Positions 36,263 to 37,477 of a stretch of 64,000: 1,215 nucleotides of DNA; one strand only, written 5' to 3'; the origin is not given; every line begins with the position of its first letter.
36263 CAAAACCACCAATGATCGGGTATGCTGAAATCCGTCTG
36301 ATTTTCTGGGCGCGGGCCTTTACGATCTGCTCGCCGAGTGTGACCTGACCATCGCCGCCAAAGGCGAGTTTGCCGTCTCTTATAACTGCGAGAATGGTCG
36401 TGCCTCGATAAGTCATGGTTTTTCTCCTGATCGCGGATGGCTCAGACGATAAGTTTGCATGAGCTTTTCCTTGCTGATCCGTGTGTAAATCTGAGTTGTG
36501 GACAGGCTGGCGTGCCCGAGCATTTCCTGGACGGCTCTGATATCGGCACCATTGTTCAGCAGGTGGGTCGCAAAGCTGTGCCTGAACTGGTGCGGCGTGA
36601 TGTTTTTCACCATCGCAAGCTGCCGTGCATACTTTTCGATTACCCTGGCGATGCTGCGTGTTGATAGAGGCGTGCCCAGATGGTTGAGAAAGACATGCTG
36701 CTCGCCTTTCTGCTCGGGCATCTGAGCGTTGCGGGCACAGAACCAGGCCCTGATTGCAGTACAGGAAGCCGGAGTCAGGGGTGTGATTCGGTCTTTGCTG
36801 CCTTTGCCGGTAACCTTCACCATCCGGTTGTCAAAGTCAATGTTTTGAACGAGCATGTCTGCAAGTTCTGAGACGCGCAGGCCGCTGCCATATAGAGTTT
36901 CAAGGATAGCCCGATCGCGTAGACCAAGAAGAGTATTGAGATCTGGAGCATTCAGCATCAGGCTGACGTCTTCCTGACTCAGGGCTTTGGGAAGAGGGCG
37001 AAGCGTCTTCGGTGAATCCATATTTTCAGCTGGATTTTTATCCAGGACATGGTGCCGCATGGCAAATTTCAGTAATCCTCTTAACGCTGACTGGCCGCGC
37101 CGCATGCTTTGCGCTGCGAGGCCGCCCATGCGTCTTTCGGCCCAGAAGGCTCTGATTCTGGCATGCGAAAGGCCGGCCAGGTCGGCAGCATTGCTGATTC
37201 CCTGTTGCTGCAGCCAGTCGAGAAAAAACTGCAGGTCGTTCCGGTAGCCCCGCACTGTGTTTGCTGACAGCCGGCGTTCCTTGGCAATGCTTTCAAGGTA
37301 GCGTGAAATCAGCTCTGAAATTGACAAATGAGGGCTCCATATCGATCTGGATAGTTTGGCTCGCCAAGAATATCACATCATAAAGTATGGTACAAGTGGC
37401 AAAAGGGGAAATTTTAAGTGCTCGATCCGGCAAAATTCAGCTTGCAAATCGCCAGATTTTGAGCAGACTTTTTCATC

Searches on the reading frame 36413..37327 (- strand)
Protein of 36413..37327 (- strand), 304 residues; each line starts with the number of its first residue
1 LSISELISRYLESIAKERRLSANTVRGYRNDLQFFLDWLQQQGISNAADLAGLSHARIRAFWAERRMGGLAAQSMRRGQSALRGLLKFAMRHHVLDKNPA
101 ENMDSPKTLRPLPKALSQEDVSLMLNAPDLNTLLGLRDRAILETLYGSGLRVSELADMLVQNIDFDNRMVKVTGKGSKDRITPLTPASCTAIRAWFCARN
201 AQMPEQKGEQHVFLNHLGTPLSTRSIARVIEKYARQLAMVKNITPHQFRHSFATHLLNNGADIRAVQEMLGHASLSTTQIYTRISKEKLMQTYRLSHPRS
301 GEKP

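Call 66: search_protein_families(library=pfam, proteins=[window:36413-37327:-], max_evalue=0.001)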
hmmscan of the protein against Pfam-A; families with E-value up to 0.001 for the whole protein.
window:36413-37327:- (304 aa): 3 families
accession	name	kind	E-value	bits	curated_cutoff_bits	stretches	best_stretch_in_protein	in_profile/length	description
PF00589.27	Phage_integrase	-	4.4e-46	157.2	27.1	1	115-287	2-171/172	Phage integrase family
PF02899.23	Phage_int_SAM_1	-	5e-18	65.6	22.3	1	7-92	1-82/83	Phage integrase, N-terminal SAM-like domain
PF13495.12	Phage_int_SAM_4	-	0.00029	21.6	27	0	7-42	46-81/85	Phage integrase, N-terminal SAM-like domain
